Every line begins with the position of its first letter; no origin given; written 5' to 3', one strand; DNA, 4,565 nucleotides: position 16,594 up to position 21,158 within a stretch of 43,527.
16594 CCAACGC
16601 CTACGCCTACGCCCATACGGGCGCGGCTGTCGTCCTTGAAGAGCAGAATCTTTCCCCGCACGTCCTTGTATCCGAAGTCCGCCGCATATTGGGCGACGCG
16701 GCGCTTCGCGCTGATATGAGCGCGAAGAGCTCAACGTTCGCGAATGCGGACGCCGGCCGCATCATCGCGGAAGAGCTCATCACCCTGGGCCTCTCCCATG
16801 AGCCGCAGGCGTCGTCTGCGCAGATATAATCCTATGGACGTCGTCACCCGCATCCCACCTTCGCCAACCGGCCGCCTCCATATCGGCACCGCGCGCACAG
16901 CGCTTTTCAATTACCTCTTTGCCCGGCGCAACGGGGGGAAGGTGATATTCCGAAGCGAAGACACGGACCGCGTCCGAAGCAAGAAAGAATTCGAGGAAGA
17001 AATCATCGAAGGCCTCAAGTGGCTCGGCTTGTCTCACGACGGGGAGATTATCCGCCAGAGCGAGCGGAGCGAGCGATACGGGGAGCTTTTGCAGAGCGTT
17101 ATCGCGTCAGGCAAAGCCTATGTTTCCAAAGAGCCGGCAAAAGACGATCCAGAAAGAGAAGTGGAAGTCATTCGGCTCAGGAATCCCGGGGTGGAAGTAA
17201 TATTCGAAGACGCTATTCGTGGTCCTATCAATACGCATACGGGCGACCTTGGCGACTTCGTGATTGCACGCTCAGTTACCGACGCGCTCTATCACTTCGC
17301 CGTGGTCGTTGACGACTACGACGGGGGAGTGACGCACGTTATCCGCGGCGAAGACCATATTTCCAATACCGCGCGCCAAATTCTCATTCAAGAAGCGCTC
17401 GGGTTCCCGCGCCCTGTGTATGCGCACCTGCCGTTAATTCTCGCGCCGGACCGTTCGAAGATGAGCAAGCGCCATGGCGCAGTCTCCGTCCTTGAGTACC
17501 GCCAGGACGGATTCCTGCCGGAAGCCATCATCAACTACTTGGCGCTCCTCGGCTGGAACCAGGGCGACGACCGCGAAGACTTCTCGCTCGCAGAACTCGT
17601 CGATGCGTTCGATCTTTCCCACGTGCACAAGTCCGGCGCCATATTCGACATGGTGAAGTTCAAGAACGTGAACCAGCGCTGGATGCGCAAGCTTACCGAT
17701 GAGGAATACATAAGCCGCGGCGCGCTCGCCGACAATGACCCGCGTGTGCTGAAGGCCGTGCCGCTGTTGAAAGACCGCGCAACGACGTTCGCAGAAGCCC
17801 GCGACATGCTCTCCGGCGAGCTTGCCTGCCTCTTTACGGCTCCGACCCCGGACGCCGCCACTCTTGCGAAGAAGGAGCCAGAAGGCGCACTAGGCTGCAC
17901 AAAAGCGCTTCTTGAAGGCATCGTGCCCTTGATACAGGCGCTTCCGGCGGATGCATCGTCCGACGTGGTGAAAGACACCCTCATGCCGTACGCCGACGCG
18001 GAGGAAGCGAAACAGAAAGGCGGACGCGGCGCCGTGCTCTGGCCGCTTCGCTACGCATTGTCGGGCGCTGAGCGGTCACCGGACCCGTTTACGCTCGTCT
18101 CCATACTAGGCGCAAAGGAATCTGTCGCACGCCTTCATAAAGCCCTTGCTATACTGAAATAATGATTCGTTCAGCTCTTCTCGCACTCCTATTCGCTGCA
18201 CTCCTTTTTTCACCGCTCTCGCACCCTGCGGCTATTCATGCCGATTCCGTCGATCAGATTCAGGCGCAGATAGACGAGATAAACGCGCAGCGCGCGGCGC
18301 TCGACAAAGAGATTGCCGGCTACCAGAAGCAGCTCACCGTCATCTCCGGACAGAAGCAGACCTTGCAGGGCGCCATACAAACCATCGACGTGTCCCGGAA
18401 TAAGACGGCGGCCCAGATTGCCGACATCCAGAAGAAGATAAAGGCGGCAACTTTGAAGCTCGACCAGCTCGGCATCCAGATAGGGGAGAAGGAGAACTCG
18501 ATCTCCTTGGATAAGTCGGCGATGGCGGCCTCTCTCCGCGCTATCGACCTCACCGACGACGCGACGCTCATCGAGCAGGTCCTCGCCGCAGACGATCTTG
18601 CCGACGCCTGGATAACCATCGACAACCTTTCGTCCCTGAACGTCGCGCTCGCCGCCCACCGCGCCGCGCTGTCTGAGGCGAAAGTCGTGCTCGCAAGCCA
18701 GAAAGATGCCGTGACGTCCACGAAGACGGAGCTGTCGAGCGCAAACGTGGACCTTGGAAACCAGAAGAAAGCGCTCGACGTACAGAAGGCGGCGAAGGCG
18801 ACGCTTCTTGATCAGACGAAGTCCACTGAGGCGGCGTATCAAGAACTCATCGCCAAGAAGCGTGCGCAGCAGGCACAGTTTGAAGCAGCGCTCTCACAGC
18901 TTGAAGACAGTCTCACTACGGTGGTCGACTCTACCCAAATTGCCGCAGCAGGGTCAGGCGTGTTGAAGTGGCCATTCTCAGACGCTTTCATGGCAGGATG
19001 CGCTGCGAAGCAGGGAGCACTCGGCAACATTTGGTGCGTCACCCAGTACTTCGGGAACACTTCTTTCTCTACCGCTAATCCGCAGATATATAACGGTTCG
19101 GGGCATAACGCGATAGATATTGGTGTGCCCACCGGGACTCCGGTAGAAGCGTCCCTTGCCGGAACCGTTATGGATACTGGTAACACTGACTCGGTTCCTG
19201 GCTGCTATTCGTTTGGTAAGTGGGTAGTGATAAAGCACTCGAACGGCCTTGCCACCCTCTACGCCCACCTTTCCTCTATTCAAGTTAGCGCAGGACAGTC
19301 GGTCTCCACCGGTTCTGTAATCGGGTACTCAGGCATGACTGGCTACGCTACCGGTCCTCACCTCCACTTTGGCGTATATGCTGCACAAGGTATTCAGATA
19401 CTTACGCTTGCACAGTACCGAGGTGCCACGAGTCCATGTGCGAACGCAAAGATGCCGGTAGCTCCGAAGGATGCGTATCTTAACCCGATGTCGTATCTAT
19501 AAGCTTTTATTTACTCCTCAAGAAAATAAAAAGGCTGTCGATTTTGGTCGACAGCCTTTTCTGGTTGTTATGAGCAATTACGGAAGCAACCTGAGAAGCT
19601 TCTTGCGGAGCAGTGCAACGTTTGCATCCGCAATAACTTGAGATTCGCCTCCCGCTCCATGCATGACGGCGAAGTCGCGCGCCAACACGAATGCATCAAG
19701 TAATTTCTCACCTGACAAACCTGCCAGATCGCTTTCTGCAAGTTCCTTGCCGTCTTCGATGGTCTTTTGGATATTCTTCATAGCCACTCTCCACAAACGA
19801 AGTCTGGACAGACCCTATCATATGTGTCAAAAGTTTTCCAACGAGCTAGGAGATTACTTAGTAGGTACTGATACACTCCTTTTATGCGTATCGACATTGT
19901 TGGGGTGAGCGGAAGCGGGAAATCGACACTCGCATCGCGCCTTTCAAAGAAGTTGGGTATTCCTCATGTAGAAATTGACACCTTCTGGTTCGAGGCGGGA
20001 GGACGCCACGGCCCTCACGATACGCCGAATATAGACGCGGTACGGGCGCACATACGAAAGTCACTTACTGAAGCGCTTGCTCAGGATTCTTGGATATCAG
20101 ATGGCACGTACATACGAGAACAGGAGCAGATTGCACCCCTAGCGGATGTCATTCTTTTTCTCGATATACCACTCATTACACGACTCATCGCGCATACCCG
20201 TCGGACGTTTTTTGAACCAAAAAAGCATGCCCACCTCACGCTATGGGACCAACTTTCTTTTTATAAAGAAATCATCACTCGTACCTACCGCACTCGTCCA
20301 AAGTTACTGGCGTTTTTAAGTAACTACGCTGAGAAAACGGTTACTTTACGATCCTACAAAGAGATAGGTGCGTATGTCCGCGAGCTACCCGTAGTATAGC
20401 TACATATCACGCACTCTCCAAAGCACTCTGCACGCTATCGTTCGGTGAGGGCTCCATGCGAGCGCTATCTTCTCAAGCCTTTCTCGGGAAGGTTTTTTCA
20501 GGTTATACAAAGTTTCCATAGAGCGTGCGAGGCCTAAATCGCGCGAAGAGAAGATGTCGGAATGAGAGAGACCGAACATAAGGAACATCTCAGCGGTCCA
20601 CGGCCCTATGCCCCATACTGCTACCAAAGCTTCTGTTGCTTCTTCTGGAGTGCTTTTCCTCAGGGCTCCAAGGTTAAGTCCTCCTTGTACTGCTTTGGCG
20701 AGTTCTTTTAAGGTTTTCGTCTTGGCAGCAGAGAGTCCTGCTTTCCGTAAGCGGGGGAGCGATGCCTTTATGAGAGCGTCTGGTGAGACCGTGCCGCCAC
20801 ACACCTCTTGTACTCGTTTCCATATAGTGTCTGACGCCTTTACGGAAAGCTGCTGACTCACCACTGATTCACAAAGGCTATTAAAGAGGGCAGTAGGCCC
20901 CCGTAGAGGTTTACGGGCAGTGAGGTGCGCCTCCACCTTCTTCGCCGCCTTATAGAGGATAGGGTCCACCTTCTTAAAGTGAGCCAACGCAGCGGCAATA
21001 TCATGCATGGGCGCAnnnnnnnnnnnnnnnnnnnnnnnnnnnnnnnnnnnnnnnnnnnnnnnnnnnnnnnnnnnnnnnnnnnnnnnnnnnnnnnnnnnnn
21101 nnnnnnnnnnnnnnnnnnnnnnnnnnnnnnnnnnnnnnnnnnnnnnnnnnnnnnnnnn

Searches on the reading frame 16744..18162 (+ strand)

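Call 79: search_protein_families(library=pfam, proteins=[window:16744-18162:+], max_evalue=0.0001)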
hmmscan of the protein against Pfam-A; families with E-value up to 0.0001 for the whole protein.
window:16744-18162:+ (472 aa): 2 families
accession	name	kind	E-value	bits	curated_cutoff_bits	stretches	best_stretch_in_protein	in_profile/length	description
PF00749.27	tRNA-synt_1c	-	1.3e-78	264.6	23.4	2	33-131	2-100/314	tRNA synthetases class I (E and Q), catalytic domain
PF19269.4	Anticodon_2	-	2.2e-18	67.4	23.6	1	330-468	11-141/141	Anticodon binding domain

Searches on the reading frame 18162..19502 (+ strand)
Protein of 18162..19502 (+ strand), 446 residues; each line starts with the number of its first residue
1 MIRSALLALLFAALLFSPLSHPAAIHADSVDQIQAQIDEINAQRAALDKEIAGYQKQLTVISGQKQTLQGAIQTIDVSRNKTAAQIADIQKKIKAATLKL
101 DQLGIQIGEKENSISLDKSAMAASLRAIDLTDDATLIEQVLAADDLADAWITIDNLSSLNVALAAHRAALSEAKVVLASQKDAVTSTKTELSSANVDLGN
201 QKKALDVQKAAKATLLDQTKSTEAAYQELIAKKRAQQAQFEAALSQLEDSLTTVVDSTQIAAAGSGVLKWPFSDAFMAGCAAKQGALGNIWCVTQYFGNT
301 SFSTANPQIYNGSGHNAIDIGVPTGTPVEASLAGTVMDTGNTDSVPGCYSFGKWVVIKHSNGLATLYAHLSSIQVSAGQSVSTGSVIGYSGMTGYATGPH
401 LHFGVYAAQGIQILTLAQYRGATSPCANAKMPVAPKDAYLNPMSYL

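Call 5: search_protein_families(library=pfam, proteins=[window:18162-19502:+], max_evalue=0.01)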
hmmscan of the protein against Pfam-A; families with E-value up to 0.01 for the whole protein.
window:18162-19502:+ (446 aa): 4 families
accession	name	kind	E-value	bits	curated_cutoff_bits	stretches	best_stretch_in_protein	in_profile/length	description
PF01551.29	Peptidase_M23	-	5.1e-28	97.6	28.7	1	314-407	2-89/96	Peptidase family M23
PF00038.26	Filament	-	5.1e-05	23.5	40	1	168-251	196-279/313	Intermediate filament protein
PF11932.13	DUF3450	-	0.00055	19.8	32.6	1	10-103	3-91/241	Protein of unknown function (DUF3450)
PF06160.17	EzrA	-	0.0032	16.3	39.6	0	28-110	344-426/557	Septation ring formation regulator, EzrA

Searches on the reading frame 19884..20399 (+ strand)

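Call 5: search_protein_families(library=pfam, proteins=[window:19884-20399:+], max_evalue=0.01)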
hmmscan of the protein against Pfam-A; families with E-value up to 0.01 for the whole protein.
window:19884-20399:+ (171 aa): 8 families
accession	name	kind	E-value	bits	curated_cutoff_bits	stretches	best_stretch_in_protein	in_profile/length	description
PF13671.12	AAA_33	-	1.5e-08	35.5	27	1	5-82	4-85/143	AAA domain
PF13207.12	AAA_17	-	5.8e-07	30.3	27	1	6-83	1-88/136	AAA domain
PF13238.12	AAA_18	-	3.4e-05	24.8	29.4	1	5-40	3-37/128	AAA domain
PF02224.24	Cytidylate_kin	-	0.00012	22.3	26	0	4-30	2-28/211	Cytidylate kinase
PF01202.28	SKI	-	0.00063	20.3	22.1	1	10-40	2-32/159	Shikimate kinase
PF13521.12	AAA_28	-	0.00098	19.8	27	1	3-42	2-43/164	AAA domain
PF13191.12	AAA_16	-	0.0042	18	32.6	1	5-70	29-87/167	AAA ATPase domain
PF00005.33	ABC_tran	-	0.0089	17.1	25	0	3-24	14-35/137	ABC transporter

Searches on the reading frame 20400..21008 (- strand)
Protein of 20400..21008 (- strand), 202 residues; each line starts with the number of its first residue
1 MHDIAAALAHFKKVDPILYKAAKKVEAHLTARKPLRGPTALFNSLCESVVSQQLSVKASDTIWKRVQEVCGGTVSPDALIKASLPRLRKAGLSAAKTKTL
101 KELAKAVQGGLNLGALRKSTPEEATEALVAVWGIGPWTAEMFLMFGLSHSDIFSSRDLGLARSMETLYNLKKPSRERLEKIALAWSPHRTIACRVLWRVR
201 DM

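Call 79: search_protein_families(library=pfam, proteins=[window:20400-21008:-], max_evalue=0.0001)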
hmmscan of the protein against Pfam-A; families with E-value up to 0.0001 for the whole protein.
window:20400-21008:- (202 aa): 1 family
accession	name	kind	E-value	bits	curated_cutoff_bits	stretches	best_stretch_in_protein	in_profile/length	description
PF00730.31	HhH-GPD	-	5.6e-14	52.8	26.2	1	48-185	3-105/108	HhH-GPD superfamily base excision DNA repair protein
